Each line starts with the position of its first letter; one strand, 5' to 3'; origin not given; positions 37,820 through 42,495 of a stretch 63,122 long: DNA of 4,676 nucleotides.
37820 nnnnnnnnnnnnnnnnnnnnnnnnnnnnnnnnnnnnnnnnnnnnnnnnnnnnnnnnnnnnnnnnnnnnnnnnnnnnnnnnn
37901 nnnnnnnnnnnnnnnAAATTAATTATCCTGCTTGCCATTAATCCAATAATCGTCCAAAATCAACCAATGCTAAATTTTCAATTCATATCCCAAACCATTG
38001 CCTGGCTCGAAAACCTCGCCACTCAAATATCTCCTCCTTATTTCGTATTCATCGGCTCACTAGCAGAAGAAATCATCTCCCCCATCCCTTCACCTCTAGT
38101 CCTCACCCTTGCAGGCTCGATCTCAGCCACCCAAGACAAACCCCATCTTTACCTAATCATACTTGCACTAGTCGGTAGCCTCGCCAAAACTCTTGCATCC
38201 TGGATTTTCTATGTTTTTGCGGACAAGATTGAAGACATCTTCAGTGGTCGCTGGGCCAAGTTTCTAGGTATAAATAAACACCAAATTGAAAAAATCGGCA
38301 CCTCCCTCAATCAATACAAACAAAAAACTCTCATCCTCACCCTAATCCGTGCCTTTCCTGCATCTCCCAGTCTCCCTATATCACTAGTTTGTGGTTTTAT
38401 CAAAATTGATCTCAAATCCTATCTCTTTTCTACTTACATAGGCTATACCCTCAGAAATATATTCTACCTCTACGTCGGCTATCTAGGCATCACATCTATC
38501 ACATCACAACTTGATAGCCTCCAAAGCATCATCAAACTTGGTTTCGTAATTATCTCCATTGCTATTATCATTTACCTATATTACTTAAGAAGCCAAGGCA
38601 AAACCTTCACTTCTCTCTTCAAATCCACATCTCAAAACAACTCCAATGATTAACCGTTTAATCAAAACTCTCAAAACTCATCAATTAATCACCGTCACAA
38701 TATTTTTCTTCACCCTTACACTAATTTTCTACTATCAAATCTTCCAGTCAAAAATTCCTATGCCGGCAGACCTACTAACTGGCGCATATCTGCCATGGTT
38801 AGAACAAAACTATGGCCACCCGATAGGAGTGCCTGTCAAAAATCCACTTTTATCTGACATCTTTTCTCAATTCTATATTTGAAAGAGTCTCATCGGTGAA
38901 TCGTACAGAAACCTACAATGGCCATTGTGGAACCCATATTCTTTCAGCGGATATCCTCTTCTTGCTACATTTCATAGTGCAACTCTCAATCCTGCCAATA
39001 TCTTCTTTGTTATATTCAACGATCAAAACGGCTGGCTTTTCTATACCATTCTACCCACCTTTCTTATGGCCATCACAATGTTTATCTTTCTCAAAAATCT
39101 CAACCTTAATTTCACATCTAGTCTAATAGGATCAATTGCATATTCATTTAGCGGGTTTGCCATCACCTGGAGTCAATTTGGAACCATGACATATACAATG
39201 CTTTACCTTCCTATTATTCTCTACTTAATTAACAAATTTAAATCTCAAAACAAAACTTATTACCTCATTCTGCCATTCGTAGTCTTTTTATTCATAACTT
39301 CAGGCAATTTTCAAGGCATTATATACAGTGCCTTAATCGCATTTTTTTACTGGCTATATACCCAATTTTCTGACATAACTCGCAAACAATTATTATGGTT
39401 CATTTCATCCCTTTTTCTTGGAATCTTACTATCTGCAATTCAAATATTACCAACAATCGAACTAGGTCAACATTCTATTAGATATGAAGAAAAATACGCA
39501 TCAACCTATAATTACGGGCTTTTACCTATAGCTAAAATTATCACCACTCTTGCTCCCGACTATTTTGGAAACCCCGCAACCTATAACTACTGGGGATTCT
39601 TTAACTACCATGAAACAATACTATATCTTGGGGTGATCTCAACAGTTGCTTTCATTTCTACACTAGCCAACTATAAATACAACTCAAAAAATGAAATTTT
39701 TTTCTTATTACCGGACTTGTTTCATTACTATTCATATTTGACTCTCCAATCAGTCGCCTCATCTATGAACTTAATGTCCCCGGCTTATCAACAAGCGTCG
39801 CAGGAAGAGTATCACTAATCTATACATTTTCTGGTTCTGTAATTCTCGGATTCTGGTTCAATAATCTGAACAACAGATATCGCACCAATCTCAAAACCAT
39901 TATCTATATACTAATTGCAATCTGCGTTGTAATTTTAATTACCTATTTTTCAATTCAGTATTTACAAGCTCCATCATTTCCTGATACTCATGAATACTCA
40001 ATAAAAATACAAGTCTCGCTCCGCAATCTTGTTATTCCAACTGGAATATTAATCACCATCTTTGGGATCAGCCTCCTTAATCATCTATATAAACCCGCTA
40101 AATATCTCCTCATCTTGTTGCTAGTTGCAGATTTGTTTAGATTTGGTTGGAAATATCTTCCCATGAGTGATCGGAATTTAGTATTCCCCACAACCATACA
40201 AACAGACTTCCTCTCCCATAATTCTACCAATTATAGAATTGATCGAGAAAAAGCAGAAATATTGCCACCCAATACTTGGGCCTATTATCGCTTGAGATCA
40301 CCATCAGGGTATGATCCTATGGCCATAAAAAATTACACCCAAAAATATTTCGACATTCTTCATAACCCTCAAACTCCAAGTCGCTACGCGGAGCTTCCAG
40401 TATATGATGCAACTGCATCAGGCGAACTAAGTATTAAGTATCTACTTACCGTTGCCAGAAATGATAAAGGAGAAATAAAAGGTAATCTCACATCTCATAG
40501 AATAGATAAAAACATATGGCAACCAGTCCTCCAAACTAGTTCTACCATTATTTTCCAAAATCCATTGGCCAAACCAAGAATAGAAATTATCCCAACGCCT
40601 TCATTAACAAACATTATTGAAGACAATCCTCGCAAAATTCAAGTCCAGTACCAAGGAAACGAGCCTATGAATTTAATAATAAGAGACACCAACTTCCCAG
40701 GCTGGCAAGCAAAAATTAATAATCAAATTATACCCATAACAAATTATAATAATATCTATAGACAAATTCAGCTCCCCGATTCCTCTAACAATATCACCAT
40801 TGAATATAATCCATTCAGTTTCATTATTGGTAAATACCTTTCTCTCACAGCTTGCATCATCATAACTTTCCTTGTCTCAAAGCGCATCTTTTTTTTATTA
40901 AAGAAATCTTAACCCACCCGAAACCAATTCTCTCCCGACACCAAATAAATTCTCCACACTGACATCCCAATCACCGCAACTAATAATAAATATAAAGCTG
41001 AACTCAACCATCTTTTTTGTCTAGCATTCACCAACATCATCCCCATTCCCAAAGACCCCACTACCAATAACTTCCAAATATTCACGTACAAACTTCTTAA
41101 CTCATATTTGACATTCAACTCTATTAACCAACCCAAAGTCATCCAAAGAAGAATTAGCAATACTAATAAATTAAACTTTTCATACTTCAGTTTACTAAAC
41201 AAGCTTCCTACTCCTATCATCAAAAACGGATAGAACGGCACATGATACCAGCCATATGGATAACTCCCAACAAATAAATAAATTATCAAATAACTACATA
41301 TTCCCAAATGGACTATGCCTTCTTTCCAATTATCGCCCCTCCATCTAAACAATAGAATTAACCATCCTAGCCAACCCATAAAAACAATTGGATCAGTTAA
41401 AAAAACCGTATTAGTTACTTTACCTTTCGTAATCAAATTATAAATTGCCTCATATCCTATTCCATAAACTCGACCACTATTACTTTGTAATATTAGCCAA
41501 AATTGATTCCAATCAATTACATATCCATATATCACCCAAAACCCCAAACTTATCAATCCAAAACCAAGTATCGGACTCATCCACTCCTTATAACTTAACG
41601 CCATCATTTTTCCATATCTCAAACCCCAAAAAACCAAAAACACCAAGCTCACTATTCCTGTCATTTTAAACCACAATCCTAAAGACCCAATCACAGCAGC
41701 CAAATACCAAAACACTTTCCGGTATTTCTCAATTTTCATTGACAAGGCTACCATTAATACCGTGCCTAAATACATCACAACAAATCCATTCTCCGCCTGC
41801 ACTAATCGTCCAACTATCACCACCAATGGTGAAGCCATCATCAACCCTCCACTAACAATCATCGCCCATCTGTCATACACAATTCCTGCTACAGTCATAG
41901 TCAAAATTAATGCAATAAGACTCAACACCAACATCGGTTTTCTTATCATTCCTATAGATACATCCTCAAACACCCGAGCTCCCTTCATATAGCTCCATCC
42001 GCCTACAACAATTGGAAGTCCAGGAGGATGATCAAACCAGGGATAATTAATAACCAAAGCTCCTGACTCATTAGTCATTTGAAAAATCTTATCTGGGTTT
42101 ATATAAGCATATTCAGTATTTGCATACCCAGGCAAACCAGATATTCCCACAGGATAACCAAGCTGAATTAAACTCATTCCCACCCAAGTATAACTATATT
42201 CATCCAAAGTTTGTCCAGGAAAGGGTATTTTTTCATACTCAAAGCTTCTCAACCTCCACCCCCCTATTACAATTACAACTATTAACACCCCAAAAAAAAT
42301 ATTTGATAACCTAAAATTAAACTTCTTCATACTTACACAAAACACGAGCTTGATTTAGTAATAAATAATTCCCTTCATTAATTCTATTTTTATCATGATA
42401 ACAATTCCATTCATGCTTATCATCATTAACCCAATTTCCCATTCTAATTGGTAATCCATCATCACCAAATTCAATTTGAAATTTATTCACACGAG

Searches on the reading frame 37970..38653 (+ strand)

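Call 70: search_protein_families(library=pfam, proteins=[window:37970-38653:+], max_evalue=0.1)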
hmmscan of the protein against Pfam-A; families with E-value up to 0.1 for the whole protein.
window:37970-38653:+ (227 aa): 1 family
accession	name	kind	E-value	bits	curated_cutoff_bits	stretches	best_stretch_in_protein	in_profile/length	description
PF09335.16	VTT_dom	-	7.5e-14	52.7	33.9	1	39-172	1-123/123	VTT domain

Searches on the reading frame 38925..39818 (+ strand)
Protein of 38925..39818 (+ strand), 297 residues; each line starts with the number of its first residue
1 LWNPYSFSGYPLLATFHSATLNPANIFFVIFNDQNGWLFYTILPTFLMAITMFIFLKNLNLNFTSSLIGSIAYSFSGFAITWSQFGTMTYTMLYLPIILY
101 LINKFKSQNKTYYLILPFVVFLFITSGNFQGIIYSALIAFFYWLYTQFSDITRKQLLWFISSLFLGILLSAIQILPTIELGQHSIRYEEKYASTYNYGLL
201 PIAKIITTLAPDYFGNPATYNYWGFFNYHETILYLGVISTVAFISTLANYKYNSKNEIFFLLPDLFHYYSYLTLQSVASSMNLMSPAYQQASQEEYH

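Call 29: search_protein_families(library=pfam, proteins=[window:38925-39818:+], max_evalue=0.00001)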
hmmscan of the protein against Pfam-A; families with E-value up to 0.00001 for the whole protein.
window:38925-39818:+ (297 aa): 1 family
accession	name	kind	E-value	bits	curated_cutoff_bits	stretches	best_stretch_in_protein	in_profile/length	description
PF09586.16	YfhO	-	1.6e-06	27.3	28.5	1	19-270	74-318/835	Bacterial membrane protein YfhO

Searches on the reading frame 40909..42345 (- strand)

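Call 30: search_protein_families(library=pfam, proteins=[window:40909-42345:-], max_evalue=0.00001)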
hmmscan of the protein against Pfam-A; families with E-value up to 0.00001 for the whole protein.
window:40909-42345:- (478 aa): 0 families

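Call 70: search_protein_families(library=pfam, proteins=[window:40909-42345:-], max_evalue=0.1)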
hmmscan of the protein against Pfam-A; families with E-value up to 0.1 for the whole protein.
window:40909-42345:- (478 aa): 1 family
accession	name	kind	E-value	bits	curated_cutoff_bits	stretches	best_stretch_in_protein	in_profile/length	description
PF13231.12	PMT_2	-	1.9e-05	25.3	26.1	1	113-239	4-127/160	Dolichyl-phosphate-mannose-protein mannosyltransferase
